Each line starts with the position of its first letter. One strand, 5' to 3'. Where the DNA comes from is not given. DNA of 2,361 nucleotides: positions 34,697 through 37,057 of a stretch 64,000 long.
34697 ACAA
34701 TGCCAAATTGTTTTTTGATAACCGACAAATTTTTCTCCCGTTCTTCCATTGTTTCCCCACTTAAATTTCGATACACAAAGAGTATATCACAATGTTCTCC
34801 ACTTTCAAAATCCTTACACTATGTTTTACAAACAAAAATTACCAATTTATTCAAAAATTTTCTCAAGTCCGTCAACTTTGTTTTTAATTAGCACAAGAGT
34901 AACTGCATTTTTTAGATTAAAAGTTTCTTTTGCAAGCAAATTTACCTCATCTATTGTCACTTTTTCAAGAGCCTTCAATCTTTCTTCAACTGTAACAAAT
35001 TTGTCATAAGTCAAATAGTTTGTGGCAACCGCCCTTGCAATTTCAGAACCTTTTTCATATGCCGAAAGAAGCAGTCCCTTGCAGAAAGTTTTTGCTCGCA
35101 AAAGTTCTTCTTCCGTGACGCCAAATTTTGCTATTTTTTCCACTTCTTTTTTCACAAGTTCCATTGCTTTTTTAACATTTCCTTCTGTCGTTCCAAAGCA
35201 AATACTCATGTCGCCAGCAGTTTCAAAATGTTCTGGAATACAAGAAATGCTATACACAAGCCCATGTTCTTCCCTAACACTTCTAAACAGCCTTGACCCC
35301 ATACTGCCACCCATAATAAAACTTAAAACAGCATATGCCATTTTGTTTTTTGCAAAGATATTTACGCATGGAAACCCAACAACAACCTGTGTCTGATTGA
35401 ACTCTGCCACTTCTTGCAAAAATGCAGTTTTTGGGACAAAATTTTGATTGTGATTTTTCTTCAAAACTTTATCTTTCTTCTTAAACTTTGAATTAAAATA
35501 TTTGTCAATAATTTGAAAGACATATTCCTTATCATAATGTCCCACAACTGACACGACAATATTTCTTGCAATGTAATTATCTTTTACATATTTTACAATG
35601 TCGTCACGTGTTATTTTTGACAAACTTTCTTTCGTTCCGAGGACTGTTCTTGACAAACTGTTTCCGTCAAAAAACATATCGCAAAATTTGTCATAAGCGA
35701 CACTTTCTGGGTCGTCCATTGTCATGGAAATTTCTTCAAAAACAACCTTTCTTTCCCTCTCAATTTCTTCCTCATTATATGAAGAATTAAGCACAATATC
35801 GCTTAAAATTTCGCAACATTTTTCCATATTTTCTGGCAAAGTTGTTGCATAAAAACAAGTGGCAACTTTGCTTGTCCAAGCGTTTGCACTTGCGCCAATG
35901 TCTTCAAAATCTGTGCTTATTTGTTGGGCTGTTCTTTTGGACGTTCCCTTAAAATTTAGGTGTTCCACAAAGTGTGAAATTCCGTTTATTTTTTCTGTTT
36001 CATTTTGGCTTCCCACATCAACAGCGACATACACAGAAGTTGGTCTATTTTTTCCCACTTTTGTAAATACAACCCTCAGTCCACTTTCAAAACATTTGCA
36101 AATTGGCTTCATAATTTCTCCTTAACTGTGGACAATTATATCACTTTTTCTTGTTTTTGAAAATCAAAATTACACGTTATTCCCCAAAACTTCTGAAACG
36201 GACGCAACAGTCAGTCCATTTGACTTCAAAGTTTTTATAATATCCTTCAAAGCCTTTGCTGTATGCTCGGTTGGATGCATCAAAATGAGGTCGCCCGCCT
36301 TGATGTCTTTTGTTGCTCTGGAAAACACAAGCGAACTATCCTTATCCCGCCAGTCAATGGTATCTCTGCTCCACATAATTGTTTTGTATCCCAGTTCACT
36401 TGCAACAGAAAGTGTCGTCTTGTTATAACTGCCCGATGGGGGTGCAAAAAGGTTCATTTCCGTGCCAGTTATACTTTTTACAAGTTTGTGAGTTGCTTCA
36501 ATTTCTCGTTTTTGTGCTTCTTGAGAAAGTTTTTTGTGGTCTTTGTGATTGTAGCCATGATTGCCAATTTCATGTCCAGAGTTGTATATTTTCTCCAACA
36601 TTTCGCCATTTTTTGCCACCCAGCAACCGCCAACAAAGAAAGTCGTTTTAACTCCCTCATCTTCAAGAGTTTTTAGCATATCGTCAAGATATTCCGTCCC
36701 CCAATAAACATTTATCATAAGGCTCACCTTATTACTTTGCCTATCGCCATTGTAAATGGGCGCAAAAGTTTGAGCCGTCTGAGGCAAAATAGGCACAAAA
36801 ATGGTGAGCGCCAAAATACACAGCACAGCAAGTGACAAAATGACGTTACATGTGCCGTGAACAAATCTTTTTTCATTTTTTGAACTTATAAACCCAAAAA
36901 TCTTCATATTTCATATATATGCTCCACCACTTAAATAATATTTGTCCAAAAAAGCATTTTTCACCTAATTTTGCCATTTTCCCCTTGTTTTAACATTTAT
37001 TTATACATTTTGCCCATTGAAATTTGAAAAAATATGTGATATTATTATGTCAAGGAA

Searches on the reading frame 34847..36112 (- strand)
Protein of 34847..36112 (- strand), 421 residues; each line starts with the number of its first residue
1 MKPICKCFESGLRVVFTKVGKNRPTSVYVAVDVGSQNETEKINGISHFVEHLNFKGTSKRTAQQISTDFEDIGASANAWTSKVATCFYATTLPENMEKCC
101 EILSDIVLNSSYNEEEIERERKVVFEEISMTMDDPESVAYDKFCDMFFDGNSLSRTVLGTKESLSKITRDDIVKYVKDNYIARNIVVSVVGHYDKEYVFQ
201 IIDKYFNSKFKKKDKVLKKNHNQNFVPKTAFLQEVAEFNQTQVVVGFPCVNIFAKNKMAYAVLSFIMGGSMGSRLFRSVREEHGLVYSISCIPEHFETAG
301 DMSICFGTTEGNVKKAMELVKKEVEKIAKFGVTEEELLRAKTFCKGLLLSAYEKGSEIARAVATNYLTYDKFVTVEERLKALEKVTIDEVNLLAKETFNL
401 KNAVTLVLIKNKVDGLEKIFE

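Call 26: search_protein_families(library=pfam, proteins=[window:34847-36112:-], max_evalue=0.00001)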
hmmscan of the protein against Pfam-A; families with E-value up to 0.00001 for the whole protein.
window:34847-36112:- (421 aa): 2 families
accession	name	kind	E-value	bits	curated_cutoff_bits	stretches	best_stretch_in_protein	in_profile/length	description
PF05193.26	Peptidase_M16_C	-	2.2e-35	122.6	23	1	166-342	1-179/181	Peptidase M16 inactive domain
PF00675.25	Peptidase_M16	-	2.3e-33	115.6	22.3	1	21-160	9-148/149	Insulinase (Peptidase family M16)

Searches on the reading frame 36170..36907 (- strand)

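Call 27: search_protein_families(library=pfam, proteins=[window:36170-36907:-], max_evalue=0.00001)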
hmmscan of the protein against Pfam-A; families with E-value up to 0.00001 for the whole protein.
window:36170-36907:- (245 aa): 2 families
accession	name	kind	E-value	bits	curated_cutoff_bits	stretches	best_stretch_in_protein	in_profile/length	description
PF01522.26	Polysacc_deac_1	-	1.5e-31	109.3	23.1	1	55-176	3-123/124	Polysaccharide deacetylase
PF10096.14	DUF2334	-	3.4e-07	30.5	26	1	102-180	57-146/203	Uncharacterized protein conserved in bacteria (DUF2334)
